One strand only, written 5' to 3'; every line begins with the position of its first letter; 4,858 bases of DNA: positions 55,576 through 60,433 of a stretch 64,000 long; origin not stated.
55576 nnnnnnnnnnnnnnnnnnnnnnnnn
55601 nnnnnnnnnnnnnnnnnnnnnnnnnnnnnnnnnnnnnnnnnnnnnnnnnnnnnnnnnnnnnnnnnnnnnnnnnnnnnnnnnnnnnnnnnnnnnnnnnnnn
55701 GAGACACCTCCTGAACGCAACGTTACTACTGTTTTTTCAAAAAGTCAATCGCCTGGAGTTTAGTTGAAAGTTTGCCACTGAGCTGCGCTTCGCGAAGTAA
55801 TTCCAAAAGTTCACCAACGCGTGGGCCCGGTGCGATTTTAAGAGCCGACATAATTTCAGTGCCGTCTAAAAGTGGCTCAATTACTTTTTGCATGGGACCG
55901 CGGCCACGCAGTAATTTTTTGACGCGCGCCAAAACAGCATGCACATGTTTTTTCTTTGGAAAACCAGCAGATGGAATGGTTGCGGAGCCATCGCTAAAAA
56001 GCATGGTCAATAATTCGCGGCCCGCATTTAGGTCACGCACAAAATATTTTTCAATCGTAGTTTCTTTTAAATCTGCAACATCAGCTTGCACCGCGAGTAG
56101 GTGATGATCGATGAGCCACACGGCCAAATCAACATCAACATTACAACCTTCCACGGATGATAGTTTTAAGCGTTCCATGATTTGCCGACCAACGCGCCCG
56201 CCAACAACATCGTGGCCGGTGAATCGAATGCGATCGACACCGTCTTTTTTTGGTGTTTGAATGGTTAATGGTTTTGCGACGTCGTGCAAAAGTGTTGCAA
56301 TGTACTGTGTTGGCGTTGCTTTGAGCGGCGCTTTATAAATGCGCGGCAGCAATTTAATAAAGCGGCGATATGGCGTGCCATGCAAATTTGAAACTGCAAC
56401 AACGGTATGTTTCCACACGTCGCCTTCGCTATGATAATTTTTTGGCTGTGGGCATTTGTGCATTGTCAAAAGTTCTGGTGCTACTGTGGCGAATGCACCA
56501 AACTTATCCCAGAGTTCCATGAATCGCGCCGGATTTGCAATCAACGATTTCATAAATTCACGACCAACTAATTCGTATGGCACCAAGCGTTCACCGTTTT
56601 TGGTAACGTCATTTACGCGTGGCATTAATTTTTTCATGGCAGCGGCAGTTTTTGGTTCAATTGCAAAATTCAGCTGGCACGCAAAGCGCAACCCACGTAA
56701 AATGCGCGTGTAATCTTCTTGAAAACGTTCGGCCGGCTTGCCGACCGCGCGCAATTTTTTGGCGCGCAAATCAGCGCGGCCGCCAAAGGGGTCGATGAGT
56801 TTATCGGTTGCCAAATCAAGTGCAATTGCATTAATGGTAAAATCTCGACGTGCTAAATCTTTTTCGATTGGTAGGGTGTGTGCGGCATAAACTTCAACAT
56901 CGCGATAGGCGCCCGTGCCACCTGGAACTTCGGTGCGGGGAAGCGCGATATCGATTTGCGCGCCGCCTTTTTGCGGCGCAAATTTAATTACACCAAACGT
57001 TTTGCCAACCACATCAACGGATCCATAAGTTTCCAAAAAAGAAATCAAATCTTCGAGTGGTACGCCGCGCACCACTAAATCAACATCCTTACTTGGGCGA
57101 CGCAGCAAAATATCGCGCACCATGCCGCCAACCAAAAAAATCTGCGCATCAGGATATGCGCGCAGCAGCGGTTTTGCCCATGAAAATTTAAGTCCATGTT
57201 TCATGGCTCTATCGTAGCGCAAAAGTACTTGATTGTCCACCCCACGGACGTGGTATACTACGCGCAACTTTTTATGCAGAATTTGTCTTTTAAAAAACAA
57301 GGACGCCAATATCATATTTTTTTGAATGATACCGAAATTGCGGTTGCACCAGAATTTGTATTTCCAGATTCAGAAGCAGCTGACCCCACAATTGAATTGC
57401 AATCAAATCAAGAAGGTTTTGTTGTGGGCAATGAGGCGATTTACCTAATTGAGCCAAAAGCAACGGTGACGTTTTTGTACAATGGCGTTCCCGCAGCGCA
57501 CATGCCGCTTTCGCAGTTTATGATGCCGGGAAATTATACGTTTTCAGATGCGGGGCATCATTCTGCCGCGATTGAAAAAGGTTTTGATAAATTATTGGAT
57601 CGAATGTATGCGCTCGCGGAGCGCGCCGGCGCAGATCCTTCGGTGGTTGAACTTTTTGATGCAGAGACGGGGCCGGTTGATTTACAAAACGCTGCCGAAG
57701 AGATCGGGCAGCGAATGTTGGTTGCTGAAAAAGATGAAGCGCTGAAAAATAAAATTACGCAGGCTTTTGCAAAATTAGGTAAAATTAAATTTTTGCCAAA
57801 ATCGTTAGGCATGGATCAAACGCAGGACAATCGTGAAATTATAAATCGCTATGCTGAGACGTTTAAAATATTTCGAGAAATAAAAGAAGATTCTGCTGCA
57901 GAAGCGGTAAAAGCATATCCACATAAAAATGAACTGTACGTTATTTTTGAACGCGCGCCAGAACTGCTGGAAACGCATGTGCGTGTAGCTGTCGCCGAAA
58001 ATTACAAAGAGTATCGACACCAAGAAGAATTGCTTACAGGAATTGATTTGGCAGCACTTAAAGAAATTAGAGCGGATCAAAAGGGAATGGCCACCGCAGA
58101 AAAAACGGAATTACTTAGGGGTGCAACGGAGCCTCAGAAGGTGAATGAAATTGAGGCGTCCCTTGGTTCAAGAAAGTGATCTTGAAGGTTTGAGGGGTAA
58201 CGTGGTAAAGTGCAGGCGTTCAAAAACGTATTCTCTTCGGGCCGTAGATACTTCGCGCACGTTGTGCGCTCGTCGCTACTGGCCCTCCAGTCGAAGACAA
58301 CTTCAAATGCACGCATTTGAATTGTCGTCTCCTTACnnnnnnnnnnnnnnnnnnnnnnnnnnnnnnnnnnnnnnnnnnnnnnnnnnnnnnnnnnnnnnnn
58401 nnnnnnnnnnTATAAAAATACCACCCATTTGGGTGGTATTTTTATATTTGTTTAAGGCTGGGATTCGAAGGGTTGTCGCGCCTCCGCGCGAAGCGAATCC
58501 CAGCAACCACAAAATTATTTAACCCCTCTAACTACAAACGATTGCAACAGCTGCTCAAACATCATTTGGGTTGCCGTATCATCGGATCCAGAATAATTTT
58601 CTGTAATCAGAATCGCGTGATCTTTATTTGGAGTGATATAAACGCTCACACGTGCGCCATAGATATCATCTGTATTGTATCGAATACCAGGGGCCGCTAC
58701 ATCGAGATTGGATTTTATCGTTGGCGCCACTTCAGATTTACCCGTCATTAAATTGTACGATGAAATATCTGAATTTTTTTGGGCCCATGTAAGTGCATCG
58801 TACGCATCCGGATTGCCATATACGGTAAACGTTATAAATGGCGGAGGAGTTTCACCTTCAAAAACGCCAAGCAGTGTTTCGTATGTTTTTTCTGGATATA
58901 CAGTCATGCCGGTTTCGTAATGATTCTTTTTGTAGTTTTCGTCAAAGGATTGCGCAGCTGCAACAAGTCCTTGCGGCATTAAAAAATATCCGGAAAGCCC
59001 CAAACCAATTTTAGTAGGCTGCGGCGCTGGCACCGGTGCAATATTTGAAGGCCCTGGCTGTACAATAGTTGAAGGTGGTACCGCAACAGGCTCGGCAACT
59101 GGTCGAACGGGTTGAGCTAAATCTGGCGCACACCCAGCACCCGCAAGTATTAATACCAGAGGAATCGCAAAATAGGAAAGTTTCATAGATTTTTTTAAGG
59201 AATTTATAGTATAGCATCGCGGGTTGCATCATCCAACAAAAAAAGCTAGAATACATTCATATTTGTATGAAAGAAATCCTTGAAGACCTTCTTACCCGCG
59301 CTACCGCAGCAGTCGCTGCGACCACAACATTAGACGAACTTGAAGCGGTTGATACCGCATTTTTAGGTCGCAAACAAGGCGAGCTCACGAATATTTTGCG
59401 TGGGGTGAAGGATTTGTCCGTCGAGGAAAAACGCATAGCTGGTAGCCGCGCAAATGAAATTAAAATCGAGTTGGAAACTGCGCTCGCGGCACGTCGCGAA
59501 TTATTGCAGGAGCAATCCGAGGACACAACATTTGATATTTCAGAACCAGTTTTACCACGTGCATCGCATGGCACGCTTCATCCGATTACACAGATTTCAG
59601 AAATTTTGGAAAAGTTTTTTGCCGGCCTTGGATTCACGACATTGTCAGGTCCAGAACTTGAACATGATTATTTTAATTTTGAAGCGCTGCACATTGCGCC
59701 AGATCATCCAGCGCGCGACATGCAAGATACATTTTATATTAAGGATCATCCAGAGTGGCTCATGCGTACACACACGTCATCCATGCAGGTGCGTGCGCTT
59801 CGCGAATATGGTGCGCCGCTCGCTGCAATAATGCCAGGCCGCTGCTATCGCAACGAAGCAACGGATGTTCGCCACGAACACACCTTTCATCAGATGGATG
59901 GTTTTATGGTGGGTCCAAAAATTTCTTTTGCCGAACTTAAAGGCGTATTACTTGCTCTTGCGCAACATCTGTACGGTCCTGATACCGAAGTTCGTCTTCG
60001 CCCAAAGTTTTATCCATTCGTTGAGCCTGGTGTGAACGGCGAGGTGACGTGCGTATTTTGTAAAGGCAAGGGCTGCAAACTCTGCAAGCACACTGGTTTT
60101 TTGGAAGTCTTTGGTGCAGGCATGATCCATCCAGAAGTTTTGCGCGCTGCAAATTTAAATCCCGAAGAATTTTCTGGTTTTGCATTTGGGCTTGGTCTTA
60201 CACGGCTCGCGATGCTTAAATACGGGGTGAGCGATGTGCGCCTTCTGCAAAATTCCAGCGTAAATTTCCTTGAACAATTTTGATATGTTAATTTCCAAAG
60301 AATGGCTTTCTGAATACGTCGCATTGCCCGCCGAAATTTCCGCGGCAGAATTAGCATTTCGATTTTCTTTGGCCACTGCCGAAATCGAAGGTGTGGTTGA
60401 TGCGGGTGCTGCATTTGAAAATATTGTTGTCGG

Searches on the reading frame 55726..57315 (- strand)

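Call 26: search_protein_families(library=pfam, proteins=[window:55726-57315:-], max_evalue=0.001)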
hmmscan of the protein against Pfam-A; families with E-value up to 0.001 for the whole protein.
window:55726-57315:- (529 aa): 4 families
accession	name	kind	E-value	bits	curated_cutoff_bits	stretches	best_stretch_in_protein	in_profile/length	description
PF01743.26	PolyA_pol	-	2.5e-25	89.7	23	1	59-189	1-126/126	Poly A polymerase head domain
PF12627.12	PolyA_pol_RNAbd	-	0.0002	21.5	22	0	216-282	1-60/64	Probable RNA and SrmB- binding site of polymerase A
PF01966.28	HD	-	0.0003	21.5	22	1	338-410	28-90/116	HD domain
PF13735.12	tRNA_NucTran2_2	-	0.0003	21.2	27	1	483-523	105-145/149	tRNA nucleotidyltransferase domain 2 putative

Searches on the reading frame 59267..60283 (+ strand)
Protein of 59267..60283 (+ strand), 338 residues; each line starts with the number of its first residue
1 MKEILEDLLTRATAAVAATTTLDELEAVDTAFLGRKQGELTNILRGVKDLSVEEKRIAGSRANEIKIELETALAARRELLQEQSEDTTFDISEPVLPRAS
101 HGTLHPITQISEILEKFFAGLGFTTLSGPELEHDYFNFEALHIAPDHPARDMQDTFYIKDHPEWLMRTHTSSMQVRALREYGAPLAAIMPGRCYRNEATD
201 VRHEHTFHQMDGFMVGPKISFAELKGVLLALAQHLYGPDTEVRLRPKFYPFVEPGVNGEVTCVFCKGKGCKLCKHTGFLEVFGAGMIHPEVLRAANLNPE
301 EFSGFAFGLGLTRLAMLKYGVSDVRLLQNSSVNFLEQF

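Call 26: search_protein_families(library=pfam, proteins=[window:59267-60283:+], max_evalue=0.001)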
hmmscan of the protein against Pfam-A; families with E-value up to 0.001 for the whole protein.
window:59267-60283:+ (338 aa): 2 families
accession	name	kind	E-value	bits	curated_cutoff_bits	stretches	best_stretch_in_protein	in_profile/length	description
PF01409.25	tRNA-synt_2d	-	6.4e-83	278.4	19.8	1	96-338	8-246/246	tRNA synthetases class II core domain (F)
PF02912.23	Phe_tRNA-synt_N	-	7.3e-16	58.3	22.3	1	20-85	1-65/69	Aminoacyl tRNA synthetase class II, N-terminal domain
